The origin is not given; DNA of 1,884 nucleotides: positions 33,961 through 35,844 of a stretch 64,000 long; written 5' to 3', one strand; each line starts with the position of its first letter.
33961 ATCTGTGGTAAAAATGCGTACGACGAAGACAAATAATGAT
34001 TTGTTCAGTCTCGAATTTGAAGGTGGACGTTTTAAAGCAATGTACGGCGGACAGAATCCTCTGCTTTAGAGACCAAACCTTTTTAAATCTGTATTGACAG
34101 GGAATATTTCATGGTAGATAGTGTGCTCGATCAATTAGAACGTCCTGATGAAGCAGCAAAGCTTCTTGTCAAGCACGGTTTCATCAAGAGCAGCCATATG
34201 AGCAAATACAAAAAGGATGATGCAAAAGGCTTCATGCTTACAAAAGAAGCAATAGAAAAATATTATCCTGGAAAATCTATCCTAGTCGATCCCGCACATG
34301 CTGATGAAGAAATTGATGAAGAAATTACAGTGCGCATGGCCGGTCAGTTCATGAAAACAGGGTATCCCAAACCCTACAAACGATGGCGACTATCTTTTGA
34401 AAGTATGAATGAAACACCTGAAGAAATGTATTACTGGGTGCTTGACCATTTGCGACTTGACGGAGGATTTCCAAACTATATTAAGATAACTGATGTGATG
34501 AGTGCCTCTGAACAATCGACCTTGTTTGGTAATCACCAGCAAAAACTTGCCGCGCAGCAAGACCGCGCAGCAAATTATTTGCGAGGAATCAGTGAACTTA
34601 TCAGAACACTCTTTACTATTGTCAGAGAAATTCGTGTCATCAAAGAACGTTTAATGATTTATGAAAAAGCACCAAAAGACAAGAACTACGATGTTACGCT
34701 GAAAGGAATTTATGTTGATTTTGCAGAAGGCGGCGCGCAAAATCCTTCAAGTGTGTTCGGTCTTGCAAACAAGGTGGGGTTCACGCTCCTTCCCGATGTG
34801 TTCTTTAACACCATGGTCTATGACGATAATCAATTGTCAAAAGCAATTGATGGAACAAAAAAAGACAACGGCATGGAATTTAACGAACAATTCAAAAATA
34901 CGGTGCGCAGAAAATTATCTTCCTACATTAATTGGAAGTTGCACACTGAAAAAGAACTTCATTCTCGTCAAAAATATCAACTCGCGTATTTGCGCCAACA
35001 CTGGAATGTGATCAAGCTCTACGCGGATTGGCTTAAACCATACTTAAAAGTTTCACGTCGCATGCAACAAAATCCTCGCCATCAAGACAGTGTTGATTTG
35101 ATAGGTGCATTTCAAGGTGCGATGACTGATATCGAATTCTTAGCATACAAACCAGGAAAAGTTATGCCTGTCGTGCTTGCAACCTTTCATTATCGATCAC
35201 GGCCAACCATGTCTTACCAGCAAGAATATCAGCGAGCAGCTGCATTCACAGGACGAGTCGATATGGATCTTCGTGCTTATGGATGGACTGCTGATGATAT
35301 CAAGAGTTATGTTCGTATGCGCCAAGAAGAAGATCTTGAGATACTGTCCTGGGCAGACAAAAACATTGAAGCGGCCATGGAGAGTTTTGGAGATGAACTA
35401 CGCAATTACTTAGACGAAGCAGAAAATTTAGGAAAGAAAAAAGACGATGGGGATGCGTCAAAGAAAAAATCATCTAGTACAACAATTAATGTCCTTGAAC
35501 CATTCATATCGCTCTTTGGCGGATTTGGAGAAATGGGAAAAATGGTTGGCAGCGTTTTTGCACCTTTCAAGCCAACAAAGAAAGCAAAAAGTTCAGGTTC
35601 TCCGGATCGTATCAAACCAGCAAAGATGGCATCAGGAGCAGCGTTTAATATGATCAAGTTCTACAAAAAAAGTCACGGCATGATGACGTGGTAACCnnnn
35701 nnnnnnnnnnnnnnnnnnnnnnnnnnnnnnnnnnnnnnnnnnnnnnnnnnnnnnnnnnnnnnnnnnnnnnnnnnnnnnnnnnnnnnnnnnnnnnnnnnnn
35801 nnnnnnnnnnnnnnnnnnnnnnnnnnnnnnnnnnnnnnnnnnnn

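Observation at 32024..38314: Tightly coupled five-gene operon of unknown function: beta-propeller, KaiC-like ATPase with degenerate P-loop, 527-aa orphan, acidic coiled coil, and an insertion-split xylose-isomerase-like TIM barrel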

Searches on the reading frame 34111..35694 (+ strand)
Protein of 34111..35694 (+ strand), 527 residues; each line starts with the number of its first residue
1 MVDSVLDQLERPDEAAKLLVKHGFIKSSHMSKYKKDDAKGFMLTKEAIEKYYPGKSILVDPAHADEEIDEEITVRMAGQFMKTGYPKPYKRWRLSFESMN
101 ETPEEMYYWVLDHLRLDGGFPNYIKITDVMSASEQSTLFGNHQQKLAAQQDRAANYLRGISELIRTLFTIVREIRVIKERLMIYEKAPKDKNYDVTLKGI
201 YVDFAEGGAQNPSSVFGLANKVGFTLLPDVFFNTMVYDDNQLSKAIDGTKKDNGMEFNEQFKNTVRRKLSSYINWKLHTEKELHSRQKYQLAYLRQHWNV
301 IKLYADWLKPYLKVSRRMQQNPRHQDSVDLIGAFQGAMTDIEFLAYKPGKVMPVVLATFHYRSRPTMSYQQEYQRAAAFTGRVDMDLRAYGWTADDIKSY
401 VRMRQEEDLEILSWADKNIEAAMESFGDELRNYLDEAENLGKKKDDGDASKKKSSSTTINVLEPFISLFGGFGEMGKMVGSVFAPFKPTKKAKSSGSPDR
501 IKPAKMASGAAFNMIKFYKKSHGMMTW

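Call 3: search_protein_families(library=pfam, proteins=[window:34111-35694:+], max_evalue=0.1)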
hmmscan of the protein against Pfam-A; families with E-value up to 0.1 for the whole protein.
window:34111-35694:+ (527 aa): 0 families

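Call 4: search_protein_families(library=ncbifam, proteins=[window:34111-35694:+], max_evalue=0.1)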
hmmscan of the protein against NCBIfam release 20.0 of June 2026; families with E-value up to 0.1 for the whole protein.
window:34111-35694:+ (527 aa): 0 families

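Call 8: find_encoding_contigs(protein=window:34111-35694:+, flank=10000, max_places=6)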
Protein window:34111-35694:+ (527 aa): 3 contigs read that carry it; 2 places shown.
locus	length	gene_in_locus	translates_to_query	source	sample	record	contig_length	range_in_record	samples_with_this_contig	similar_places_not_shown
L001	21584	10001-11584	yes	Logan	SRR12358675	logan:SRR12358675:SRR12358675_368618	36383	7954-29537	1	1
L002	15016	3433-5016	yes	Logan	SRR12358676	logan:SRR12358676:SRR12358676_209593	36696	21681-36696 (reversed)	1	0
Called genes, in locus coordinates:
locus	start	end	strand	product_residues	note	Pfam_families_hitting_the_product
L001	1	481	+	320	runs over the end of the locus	-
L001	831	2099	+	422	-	PF17963:Big_9 (faint), PF00801:PKD (faint)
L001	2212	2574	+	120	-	-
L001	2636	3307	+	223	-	PF00899:ThiF, PF13241:NAD_binding_7 (weak), PF02737:3HCDH_N (weak)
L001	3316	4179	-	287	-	PF25145:NfeD1b_N, PF01343:Peptidase_S49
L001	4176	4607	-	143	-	PF06271:RDD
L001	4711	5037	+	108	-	PF01176:eIF-1a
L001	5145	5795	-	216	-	-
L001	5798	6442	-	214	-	-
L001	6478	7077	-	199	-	-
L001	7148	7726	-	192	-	-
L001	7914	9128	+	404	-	PF13360:PQQ_2 (faint), PF15907:Itfg2 (faint), PF07774:EMC1_C (faint), PF13570:Beta-prop_ACSF4, PF25292:Beta-prop_CGLA, PF13570:Beta-prop_ACSF4, PF25292:Beta-prop_CGLA, PF13517:FG-GAP_3, +3 more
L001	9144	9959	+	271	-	PF06745:ATPase, PF23442:DUF7125 (weak)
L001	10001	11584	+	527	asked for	-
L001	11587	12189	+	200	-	-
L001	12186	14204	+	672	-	PF01261:AP_endonuc_2 (weak)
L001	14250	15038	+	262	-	PF01909:NTP_transf_2 (weak), PF18765:Polbeta (faint)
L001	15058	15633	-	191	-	-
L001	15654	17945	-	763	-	PF02359:CDC48_N, PF02933:CDC48_2, PF00004:AAA, PF05496:RuvB_N (weak), PF07724:AAA_2 (weak), PF17862:AAA_lid_3, PF00004:AAA, PF17862:AAA_lid_3, +31 more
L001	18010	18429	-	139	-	-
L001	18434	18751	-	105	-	PF01906:YbjQ_1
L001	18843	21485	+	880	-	PF13638:PIN_4, PF02562:PhoH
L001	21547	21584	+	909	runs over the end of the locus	PF00082:Peptidase_S8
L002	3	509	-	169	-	?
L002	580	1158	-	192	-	-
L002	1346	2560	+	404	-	PF13360:PQQ_2 (faint), PF15907:Itfg2 (faint), PF07774:EMC1_C (faint), PF13570:Beta-prop_ACSF4, PF25292:Beta-prop_CGLA, PF13570:Beta-prop_ACSF4, PF25292:Beta-prop_CGLA, PF13517:FG-GAP_3, +3 more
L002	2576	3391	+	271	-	PF06745:ATPase, PF23442:DUF7125 (weak)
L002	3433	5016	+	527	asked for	-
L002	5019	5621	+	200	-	-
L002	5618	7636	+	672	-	PF01261:AP_endonuc_2 (weak)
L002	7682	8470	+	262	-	PF01909:NTP_transf_2 (weak), PF18765:Polbeta (faint)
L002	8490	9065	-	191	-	-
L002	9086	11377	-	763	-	PF02359:CDC48_N, PF02933:CDC48_2, PF00004:AAA, PF05496:RuvB_N (weak), PF07724:AAA_2 (weak), PF17862:AAA_lid_3, PF00004:AAA, PF17862:AAA_lid_3, +31 more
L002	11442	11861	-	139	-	-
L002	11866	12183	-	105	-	PF01906:YbjQ_1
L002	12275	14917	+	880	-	PF13638:PIN_4, PF02562:PhoH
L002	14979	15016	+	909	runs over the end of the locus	PF00082:Peptidase_S8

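Call 10: find_homologous_proteins(query=window:34111-35694:+, max_evalue=0.001)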
Query window:34111-35694:+ (527 aa): 122 proteins with E <= 0.001 among 8000 candidates; the best 120 are listed.
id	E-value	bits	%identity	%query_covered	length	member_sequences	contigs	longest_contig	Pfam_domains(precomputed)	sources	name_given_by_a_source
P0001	0.0e+0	1202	100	100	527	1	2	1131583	-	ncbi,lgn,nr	ncbi:MAG: hypothetical protein H6502_03785 [Candidatus Woesearchaeota archaeon]|nr:MAG: hypothetical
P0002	3.8e-126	440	42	97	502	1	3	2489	-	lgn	-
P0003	2.1e-125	437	42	98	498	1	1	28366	-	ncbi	-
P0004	2.8e-124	434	44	97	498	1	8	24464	-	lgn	-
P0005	5.4e-124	433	44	88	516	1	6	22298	-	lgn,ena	-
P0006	3.4e-123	430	43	98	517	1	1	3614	-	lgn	-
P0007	2.7e-121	424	42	98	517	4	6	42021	-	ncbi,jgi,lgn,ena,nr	ncbi:MAG TPA: hypothetical protein ENL16_02925 [Candidatus Woesearchaeota archaeon]|nr:hypothetical 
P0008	6.8e-120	419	44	88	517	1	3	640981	-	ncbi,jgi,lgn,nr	ncbi:hypothetical protein HQ533_05290 [Candidatus Woesearchaeota archaeon]|nr:hypothetical protein [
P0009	1.1e-119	418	43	98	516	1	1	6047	-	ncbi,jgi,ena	-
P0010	2.3e-119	417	43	92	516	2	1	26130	-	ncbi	ncbi:MAG: hypothetical protein ABIB43_03920 [archaeon]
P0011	2.7e-119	417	41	97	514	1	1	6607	-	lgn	-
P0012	3.2e-119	417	41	98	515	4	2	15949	-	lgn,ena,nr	nr:hypothetical protein [Nanoarchaeota archaeon]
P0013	2.3e-118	414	41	98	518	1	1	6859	-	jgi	jgi:hypothetical protein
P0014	3.3e-118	414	41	98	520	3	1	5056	-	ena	-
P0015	5.2e-118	413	40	98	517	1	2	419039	-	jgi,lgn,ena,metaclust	metaclust:\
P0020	3.7e-115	404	41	97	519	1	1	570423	-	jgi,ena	-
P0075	3.0e-95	338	37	97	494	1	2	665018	-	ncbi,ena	-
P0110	1.1e-81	293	35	87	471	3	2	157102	-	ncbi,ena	-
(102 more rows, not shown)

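Call 12: find_encoding_contigs(protein=P0020, flank=8000, max_places=1)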
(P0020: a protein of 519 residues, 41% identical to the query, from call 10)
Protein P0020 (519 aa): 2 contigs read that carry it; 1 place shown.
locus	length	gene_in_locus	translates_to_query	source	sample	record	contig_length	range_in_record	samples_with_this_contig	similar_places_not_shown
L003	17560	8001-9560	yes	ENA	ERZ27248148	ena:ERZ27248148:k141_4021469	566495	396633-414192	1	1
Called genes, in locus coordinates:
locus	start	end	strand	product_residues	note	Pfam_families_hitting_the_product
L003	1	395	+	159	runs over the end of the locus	-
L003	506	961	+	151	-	-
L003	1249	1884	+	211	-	PF00227:Proteasome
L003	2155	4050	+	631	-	PF17214:KH_TffA, PF07650:KH_2 (weak), PF00753:Lactamase_B, PF16661:Lactamase_B_6, PF23023:Anti-Pycsar_Apyc1 (weak), PF12706:Lactamase_B_2, PF10996:Beta-Casp, PF07521:RMMBL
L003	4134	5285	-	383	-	PF04348:LppC (weak), PF13433:Peripla_BP_5, PF13458:Peripla_BP_6, PF01094:ANF_receptor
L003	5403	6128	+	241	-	PF01978:TrmB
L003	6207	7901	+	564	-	PF00999:Na_H_Exchanger, PF02254:TrkA_N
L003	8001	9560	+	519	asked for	-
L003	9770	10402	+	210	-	-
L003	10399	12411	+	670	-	PF01261:AP_endonuc_2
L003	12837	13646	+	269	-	PF01909:NTP_transf_2, PF18765:Polbeta (weak)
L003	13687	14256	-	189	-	-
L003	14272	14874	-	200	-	-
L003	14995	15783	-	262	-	-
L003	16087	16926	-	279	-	-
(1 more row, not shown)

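Call 13: find_encoding_contigs(protein=P0075, flank=8000, max_places=1)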
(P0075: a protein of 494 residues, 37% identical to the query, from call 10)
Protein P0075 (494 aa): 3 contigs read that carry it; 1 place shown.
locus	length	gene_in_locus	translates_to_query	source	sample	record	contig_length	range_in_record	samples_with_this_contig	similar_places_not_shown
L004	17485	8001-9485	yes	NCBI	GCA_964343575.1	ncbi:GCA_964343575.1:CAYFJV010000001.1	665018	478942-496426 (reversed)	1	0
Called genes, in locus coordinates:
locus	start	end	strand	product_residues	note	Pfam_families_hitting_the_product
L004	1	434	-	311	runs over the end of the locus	PF01207:Dus, PF01680:SOR_SNZ (faint), PF00977:His_biosynth (faint)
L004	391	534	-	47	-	-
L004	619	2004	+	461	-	PF00009:GTP_EFTU, PF09173:eIF2_C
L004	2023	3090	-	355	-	PF05621:TniB (weak), PF13191:AAA_16, PF00931:NB-ARC, PF24883:NPHP3_N (faint), PF00004:AAA, PF13401:AAA_22, PF13479:AAA_24 (weak), PF22703:Cdc6_lid, +2 more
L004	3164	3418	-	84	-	PF01247:Ribosomal_L35Ae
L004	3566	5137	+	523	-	PF01935:DUF87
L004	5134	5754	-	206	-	-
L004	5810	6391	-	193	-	-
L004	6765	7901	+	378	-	PF07690:MFS_1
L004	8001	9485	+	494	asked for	-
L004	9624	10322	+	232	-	-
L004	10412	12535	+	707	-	PF01261:AP_endonuc_2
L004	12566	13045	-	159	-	-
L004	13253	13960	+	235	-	-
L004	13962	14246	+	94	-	PF14947:HTH_45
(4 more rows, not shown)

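Call 14: find_encoding_contigs(protein=P0110, flank=8000, max_places=1)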
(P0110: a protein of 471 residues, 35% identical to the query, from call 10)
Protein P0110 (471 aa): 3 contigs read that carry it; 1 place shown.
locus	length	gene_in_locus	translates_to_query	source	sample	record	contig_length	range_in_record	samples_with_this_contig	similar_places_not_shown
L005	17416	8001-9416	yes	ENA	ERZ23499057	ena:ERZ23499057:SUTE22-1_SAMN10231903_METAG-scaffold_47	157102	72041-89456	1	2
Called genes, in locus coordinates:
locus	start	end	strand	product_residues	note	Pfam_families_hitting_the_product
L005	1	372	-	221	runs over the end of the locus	PF01636:APH (faint), PF06293:Kdo (weak), PF01163:RIO1, PF19974:TCAD9 (weak), PF00069:Pkinase (faint)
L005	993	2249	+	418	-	PF01751:Toprim (weak), PF13155:Toprim_2, PF13662:Toprim_4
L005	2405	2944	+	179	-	PF00013:KH_1, PF21800:KH_KRR1_2nd, PF22891:KH_PNO1_2nd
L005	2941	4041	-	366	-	PF04406:TP6A_N, PF20768:Topo_VI_alpha, PF21180:TOP6A-Spo11_Toprim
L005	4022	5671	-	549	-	PF02518:HATPase_c, PF13589:HATPase_c_3 (weak), PF09239:Topo-VIb_trans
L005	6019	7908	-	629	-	PF01078:Mg_chelatase (weak), PF05496:RuvB_N (faint), PF20030:bpMoxR (faint), PF13401:AAA_22 (faint), PF00158:Sigma54_activat, PF20436:LonB_AAA-LID, PF05362:Lon_C, PF13541:ChlI, +3 more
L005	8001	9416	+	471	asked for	-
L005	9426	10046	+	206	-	-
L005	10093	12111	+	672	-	PF01261:AP_endonuc_2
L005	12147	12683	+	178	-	PF08123:DOT1 (weak)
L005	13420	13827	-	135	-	-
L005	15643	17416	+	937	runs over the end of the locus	-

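Call 20: search_protein_families(library=padloc, proteins=[window:34111-35694:+], max_evalue=0.1)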
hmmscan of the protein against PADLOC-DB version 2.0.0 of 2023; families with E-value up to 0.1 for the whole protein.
window:34111-35694:+ (527 aa): 0 families

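Call 21: search_protein_families(library=phrogs, proteins=[window:34111-35694:+], max_evalue=0.1)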
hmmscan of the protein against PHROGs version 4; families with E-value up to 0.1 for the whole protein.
window:34111-35694:+ (527 aa): 0 families

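Call 22: search_solved_structures(query=A1, max_evalue=10, show_alignments=0)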
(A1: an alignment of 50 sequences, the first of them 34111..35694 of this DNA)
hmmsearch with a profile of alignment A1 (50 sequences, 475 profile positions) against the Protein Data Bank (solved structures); distinct sequences matched with E-value up to 10: 5.
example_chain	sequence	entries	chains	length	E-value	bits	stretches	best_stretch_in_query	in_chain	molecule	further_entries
5itz_D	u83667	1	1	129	0.23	13.6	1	351-444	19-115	Centromere protein J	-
1xwi_A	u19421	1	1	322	2.1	10.5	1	75-120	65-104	SKD1 protein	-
8ek4_A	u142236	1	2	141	3.7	9.6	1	358-434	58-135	Ice-binding protein TIP-99a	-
2zam_A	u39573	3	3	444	4.5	9.4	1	75-120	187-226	Vacuolar protein sorting-associating protein 4B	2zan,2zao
7l9x_A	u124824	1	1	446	4.5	9.4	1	75-120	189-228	Vacuolar protein sorting-associated protein 4B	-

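Call 31: predict_structure(alignment_id=A1)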
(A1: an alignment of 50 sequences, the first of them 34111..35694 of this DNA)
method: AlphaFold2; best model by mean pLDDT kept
length: 527 residues; sequences in the alignment: 50
mean_pLDDT: 79.4   pTM: 0.64
mean pLDDT of the five models: 79.4, 78.7, 78.0, 75.1, 73.9
residues with pLDDT >= 90: 237; 70-90: 133; 50-70: 103; < 50: 54
segments of 3 or more residues with pLDDT < 50: 1-10, 452-464, 466-495
pLDDT, mean of each block of 10 residues (from residue 1): 39 83 91 67 62 65 90 62 92 89 86 95 89 71 81 89 93 96 96 96 91 91 90 93 89 80 94 96 96 93 80 69 66 68 95 96 71 60 93 94 81 60 75 88 66 45 47 45 42 54 97 95 82
secondary structure, 60 per line:
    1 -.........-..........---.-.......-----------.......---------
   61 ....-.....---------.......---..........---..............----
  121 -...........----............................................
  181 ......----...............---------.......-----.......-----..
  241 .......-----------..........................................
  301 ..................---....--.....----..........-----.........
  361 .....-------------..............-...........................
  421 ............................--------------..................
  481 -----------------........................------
elements in order: H2-10 H12-21 H27-33 H45-51 E66-70 E80-86 E90-99 H103-116 E122-132 H137-186 H191-205 H215-221 H227-233 H239-247 H259-318 H322-325 H328-332 E337-346 E352-365 E379-392 H394-448 H463-480 H498-521

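Call 40: search_protein_representatives(alignment_id=A1)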
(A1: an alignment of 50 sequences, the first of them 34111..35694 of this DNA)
Query: 50 sequences, 475 profile positions. Proteins with E-value up to 0.001 (for the whole library): 741; up to 1e-10: 554; up to 1e-30: 330. The best 150 are listed.
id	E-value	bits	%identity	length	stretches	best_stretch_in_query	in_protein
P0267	4.1e-185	632.8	-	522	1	3-475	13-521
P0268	4.6e-182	622.7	-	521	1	4-475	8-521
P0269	2.7e-179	613.6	-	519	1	8-475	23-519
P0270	5.8e-178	609.2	-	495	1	13-475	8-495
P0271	3.7e-175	600.0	-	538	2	4-413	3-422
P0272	6.6e-175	599.1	-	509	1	12-475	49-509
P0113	1.2e-173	594.9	-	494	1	15-475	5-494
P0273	7.8e-173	592.3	-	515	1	6-474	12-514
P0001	4.6e-171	586.4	-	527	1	4-475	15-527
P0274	8.2e-170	582.3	-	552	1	13-475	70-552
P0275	4.4e-169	579.9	-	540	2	4-445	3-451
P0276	1.6e-167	574.7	-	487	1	6-475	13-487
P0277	3.4e-167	573.7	-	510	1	10-475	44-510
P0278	1.1e-166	572.0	-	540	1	6-475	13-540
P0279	2.7e-166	570.7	-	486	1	8-475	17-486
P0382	3.7e-107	375.7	-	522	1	8-475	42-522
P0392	1.0e-89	318.2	-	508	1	35-465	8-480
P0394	6.8e-88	312.2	-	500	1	33-467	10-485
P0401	1.2e-83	298.1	-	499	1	27-472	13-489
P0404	7.2e-82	292.3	-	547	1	27-475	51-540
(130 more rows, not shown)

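Call 44: find_related_loci(query=A1, collection=genome_contigs, flank=8000)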
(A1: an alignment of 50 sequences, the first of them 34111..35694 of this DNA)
Query A1 (527 aa) in genome_contigs; peptide patterns used: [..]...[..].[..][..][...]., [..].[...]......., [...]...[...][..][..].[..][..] (x = any residue, [..] = any of these).
599 stretches matched a pattern (row limit reached: there are more); 460 encode a relative of the query (tblastn E <= 1e-3); the best 80 are kept; 80 distinct loci.
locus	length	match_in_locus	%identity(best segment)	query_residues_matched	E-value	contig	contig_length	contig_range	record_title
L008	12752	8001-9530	44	16-527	6e-140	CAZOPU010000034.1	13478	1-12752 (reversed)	MAG TPA_asm: uncultured Methanosarcinales archaeon isolate SRP167436_co1_361 genome assembly, contig: NODE_7522_length_1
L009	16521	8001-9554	44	8-527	5e-136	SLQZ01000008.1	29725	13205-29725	MAG: Candidatus Woesearchaeota archaeon isolate CSSed165cm_557 CSSed16-5cm-2540, whole genome shotgun sequence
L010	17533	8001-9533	44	16-527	3e-138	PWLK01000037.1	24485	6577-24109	MAG: Candidatus Woesearchaeota archaeon isolate CSSed10_238R1 CS-Sed10-C3210, whole genome shotgun sequence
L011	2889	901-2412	43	15-525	2e-138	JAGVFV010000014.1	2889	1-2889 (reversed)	MAG: archaeon isolate DeMMO2_30 c_000000084775, whole genome shotgun sequence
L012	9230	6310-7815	44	19-527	3e-131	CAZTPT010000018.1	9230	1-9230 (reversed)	MAG TPA_asm: uncultured Methanosarcinales archaeon isolate SRP216583_co2_73 genome assembly, contig: NODE_6355_length_92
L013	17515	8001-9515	44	17-527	4e-131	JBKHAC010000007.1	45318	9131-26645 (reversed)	MAG: Candidatus Woesearchaeota archaeon isolate D1M01_101 NODE_812_length_45318_cov_7.457857, whole genome shotgun seque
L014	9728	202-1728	43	15-527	3e-131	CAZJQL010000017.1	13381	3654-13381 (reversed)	MAG TPA_asm: uncultured Methanosarcinales archaeon isolate SRP290908_co2_72 genome assembly, contig: NODE_6425_length_13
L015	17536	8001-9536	41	14-527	6e-131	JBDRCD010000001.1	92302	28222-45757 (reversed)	MAG: archaeon isolate MEGAHIT-group-1.168 k141_12376052, whole genome shotgun sequence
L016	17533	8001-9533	42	14-527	1e-130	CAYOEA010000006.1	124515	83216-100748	MAG TPA_asm: uncultured Methanosarcinales archaeon isolate binchicken_co47_10 genome assembly, contig: NODE_71_length_12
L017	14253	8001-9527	42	7-526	8e-130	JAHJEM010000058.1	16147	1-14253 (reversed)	MAG: Nanoarchaeota archaeon isolate Modern_marine_glass_biofilm.mb.128 Modern_marine_gla.mb.128_k141_491522, whole genom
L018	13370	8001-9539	43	13-527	4e-129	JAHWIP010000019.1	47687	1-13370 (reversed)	MAG: Candidatus Woesearchaeota archaeon isolate YT2_088 k127_14902937, whole genome shotgun sequence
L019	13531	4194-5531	44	78-527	3e-129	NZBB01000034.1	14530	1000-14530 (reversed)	MAG: Candidatus Woesearchaeota archaeon isolate ARS1441 MHASMcontig_618344, whole genome shotgun sequence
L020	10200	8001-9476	43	43-527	7e-128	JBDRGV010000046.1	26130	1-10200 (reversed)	MAG: archaeon isolate MEGAHIT-group-1.460 k141_3027831, whole genome shotgun sequence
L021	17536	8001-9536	42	13-527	1e-127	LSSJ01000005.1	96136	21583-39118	MAG: Euryarchaeota archaeon SM23-78 WORSMTZ_140, whole genome shotgun sequence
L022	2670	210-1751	42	13-527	6e-134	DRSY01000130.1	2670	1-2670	MAG TPA_asm: Candidatus Woesearchaeota archaeon isolate HyVt-71 Ga0136651_10036736, whole genome shotgun sequence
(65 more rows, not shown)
